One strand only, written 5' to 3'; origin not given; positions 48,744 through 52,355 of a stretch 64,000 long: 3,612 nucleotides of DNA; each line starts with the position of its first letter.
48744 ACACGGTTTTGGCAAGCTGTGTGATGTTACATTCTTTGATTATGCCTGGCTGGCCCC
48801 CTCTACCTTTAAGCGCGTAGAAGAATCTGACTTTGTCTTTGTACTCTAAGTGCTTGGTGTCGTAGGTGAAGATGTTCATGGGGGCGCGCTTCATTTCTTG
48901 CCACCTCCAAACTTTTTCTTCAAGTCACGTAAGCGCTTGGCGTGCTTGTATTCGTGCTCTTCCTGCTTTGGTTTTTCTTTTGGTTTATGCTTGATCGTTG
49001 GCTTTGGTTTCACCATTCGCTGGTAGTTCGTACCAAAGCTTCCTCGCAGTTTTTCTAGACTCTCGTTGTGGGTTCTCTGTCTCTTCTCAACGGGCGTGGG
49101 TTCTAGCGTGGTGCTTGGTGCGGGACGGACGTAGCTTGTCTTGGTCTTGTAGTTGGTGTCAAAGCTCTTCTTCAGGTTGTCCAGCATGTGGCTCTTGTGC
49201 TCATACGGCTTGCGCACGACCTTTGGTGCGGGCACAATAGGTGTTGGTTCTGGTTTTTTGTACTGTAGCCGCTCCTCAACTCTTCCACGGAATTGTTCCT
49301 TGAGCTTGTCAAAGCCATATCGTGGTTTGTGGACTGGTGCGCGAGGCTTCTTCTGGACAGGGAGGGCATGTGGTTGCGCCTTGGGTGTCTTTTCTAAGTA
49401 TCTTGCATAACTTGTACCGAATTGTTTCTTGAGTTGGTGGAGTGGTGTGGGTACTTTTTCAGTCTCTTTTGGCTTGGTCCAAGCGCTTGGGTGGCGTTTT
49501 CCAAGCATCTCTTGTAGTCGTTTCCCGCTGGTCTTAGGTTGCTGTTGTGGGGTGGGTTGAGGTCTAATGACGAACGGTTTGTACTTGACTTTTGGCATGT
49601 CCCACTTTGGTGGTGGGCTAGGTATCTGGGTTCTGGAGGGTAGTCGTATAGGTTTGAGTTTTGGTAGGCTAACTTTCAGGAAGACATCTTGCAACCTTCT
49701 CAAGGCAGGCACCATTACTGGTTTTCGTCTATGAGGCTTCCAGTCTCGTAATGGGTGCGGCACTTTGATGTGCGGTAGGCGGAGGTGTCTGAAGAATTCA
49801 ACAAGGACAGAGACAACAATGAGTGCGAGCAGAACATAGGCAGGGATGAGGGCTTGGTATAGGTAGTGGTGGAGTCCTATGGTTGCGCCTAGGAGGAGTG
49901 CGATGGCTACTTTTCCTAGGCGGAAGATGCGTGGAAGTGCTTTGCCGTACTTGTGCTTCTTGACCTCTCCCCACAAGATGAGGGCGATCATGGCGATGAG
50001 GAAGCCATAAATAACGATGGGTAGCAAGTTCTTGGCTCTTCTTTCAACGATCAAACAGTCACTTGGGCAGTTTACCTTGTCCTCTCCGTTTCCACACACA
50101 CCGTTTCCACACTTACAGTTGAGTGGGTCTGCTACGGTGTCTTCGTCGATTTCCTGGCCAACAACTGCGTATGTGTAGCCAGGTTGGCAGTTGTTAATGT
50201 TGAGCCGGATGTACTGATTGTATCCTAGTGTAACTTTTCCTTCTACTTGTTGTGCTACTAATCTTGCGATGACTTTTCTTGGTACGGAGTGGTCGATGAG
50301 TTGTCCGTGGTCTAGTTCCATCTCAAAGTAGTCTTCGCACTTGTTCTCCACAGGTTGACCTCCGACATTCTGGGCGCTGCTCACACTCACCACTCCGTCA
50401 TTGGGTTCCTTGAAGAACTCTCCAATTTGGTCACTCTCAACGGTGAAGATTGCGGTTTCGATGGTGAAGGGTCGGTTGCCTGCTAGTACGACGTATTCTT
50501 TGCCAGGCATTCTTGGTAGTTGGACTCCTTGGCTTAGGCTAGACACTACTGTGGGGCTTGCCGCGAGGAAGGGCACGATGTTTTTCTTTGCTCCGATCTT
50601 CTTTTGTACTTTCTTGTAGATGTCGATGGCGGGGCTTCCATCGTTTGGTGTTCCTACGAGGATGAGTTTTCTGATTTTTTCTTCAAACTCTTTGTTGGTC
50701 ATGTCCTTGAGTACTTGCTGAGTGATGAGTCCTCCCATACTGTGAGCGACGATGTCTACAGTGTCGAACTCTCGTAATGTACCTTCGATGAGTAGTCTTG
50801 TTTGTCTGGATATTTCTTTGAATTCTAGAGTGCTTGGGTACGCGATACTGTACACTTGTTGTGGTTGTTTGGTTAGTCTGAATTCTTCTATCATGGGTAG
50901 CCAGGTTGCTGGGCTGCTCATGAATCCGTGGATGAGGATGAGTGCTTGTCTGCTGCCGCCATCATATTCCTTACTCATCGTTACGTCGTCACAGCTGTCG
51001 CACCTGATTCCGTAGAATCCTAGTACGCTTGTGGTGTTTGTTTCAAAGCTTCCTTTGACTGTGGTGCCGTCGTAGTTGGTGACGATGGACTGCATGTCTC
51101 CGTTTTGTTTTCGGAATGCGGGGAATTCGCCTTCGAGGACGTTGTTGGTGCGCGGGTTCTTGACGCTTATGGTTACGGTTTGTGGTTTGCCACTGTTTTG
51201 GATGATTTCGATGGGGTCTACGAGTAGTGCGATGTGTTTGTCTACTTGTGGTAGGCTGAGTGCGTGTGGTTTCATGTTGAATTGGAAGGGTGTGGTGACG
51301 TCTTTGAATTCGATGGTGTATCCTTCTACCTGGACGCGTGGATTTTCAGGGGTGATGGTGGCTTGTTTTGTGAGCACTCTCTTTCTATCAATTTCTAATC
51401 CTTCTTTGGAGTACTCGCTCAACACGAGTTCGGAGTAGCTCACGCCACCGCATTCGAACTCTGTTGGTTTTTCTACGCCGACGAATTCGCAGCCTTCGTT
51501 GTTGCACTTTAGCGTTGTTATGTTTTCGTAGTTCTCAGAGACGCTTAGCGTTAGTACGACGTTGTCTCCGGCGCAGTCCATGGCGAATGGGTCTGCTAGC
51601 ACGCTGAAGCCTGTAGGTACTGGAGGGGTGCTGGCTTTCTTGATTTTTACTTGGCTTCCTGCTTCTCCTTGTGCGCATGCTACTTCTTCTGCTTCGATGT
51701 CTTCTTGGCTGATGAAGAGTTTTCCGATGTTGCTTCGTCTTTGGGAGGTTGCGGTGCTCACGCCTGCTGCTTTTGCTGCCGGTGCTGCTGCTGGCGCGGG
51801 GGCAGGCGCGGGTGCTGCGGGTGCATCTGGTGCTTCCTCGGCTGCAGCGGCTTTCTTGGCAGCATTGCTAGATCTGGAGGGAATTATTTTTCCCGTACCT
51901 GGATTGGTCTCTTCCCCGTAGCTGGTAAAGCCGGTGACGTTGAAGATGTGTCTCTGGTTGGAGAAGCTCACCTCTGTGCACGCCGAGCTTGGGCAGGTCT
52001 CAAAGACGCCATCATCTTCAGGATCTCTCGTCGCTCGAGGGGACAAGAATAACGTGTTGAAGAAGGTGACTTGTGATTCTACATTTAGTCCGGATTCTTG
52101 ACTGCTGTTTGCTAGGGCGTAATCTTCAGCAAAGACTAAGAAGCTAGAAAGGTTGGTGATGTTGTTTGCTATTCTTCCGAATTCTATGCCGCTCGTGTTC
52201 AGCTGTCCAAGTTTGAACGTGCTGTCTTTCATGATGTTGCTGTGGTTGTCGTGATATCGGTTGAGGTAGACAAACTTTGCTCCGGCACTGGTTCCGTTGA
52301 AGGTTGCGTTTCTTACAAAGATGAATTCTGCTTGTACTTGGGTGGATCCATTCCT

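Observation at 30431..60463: About 30 kb accessory island of convergent giant cysteine-rich surface proteins with lectin, integrin-like, beta-helix and lipase domains; candidate host or cell-cell interaction apparatus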

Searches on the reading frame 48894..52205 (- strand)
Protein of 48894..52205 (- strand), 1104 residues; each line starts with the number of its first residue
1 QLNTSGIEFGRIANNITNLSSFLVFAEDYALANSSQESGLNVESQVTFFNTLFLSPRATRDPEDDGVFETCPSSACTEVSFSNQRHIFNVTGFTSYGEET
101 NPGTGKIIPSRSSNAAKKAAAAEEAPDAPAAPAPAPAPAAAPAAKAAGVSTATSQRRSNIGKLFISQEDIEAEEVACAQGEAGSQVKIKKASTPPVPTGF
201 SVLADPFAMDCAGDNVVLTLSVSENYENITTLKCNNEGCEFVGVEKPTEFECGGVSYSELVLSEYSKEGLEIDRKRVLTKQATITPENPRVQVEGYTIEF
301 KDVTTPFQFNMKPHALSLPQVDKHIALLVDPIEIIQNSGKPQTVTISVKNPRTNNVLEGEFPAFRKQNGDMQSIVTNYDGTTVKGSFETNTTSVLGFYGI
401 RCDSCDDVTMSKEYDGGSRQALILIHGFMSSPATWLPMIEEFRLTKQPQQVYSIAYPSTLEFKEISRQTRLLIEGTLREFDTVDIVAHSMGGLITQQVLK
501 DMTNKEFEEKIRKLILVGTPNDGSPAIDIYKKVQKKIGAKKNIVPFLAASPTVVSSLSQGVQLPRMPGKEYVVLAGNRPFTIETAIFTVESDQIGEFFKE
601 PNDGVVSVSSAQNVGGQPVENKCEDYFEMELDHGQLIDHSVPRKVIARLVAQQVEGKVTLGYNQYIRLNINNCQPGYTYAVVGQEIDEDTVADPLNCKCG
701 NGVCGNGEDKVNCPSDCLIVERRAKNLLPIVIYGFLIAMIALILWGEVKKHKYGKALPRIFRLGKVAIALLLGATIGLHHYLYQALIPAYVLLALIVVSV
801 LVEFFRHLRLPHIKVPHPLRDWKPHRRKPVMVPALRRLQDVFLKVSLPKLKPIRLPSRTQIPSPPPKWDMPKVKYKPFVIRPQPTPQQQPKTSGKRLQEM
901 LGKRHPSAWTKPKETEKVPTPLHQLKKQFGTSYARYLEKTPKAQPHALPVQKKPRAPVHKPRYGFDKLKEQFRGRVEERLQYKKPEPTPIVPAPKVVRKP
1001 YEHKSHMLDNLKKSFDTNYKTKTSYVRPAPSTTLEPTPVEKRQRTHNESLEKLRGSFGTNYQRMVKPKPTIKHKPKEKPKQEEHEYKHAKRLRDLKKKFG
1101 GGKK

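Call 34: find_homologous_proteins(query=window:48894-52205:-, max_evalue=0.00001)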
Query window:48894-52205:-: 8000 candidates shared short words with the query, none scored E <= 0.00001.

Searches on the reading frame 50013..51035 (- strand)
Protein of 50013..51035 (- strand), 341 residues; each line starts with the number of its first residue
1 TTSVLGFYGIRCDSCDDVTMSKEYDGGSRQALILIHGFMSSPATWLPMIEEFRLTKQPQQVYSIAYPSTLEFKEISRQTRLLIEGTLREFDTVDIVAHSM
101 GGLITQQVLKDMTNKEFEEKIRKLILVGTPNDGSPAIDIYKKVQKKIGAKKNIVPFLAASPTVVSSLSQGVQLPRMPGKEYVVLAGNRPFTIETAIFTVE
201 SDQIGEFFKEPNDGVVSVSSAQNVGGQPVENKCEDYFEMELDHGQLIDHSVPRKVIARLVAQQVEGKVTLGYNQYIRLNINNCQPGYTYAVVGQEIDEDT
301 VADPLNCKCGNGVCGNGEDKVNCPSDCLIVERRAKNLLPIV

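Call 39: search_protein_families(library=pfam, proteins=[window:50013-51035:-], max_evalue=0.5)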
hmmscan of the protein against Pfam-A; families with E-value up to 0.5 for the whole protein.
window:50013-51035:- (341 aa): 13 families
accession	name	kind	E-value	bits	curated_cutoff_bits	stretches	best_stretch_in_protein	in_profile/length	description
PF24096.1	DUF7379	-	5e-07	30.3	33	1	91-138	70-119/191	Domain of unknown function (DUF7379)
PF07819.20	PGAP1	-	5.9e-06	26.6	24.3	1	84-143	84-147/233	PGAP1-like alpha/beta domain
PF12697.13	Abhydrolase_6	-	5.6e-05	24.3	26.3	1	32-133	1-97/217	Alpha/beta hydrolase family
PF02450.21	LCAT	-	8.8e-05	22.3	21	1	91-137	121-168/392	Lecithin:cholesterol acyltransferase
PF05057.20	DUF676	-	0.00054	20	20.3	1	32-123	8-112/217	Putative serine esterase (DUF676)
PF01674.24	Lipase_2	-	0.00064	19.8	20.3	1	31-113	3-97/219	Lipase (class 2)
PF05990.18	DUF900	-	0.00088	19.2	20.5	1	90-127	93-133/232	Alpha/beta hydrolase of unknown function (DUF900)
PF00561.26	Abhydrolase_1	-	0.0018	18.4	25.8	1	92-134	70-107/245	alpha/beta hydrolase fold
PF06028.17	DUF915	-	0.0028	17.5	22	1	90-135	102-147/255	Alpha/beta hydrolase of unknown function (DUF915)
PF02089.21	Palm_thioest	-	0.0048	17.1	26.8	1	72-142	51-121/254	Palmitoyl protein thioesterase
PF12146.15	Hydrolase_4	-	0.014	15.2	27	1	95-146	80-125/239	Serine aminopeptidase, S33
PF06821.19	Ser_hydrolase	-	0.027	14.8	22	1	91-142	55-102/172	Serine hydrolase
PF24322.2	Tle3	-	0.26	11.2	27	0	90-227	181-318/321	T6SS Tle3 phospholipase effector domain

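Call 66: search_protein_families(library=ncbifam, proteins=[window:50013-51035:-], max_evalue=0.1)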
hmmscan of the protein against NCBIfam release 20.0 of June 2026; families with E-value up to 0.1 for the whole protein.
window:50013-51035:- (341 aa): 3 families
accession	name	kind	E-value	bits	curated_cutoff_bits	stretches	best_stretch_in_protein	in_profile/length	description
NF011457.0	PRK14875.1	equivalog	5.2e-07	29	307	1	27-113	130-220/372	acetoin dehydrogenase dihydrolipoyllysine-residue acetyltransferase subunit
NF050089.1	i_nPHAscl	equivalog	5.8e-05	22.3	300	1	25-129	14-117/288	intracellular short-chain-length polyhydroxyalkanoate depolymerase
TIGR03695.1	menH_SHCHC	equivalog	0.0009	18.7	208.55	1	29-129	2-104/252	2-succinyl-6-hydroxy-2,4-cyclohexadiene-1-carboxylate synthase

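Call 84: search_protein_families(library=phrogs, proteins=[window:50013-51035:-], max_evalue=0.01)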
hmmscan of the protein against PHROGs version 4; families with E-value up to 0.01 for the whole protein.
window:50013-51035:- (341 aa): 0 families

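Call 94: search_solved_structures(query=window:50013-51035:-, max_evalue=1, show_alignments=2)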
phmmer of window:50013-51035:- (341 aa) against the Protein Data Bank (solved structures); distinct sequences matched with E-value up to 1: 3.
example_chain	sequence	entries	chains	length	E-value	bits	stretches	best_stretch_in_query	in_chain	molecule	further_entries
7x2p_A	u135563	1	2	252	0.0037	19.6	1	20-134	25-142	Putative lipase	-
7c4d_A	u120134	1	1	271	0.063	15.6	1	25-160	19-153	Putative esterase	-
4yqy_A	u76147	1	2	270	0.19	14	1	80-117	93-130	Putative Dehydrogenase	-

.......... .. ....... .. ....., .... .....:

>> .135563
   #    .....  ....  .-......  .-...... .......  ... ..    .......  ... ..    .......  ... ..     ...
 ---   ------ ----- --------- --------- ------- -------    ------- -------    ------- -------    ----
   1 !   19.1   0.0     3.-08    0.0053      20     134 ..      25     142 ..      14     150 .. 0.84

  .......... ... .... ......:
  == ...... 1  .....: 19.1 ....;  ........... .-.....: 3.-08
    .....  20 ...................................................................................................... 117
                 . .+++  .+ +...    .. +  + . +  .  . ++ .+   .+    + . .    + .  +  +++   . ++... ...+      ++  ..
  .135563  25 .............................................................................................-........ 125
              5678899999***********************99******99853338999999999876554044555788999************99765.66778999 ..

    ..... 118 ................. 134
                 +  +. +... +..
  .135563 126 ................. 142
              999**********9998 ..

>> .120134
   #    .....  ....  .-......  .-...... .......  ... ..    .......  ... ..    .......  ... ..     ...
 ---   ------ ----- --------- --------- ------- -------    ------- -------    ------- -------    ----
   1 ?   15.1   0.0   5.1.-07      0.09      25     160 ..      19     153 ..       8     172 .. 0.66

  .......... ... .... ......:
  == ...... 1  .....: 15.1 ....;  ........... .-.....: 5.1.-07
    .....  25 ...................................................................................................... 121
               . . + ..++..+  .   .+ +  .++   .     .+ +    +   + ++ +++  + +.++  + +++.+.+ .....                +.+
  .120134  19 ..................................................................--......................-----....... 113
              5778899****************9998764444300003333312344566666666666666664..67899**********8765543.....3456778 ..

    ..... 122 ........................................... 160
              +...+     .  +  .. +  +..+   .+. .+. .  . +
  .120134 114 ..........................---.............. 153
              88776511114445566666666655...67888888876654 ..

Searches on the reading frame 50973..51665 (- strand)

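Call 39: search_protein_families(library=pfam, proteins=[window:50973-51665:-], max_evalue=0.5)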
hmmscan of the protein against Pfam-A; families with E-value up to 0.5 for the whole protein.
window:50973-51665:- (231 aa): 1 family
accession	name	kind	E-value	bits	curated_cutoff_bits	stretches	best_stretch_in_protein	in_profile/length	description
PF14201.11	DUF4318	-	0.1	13.4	27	1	55-89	31-65/75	Domain of unknown function (DUF4318)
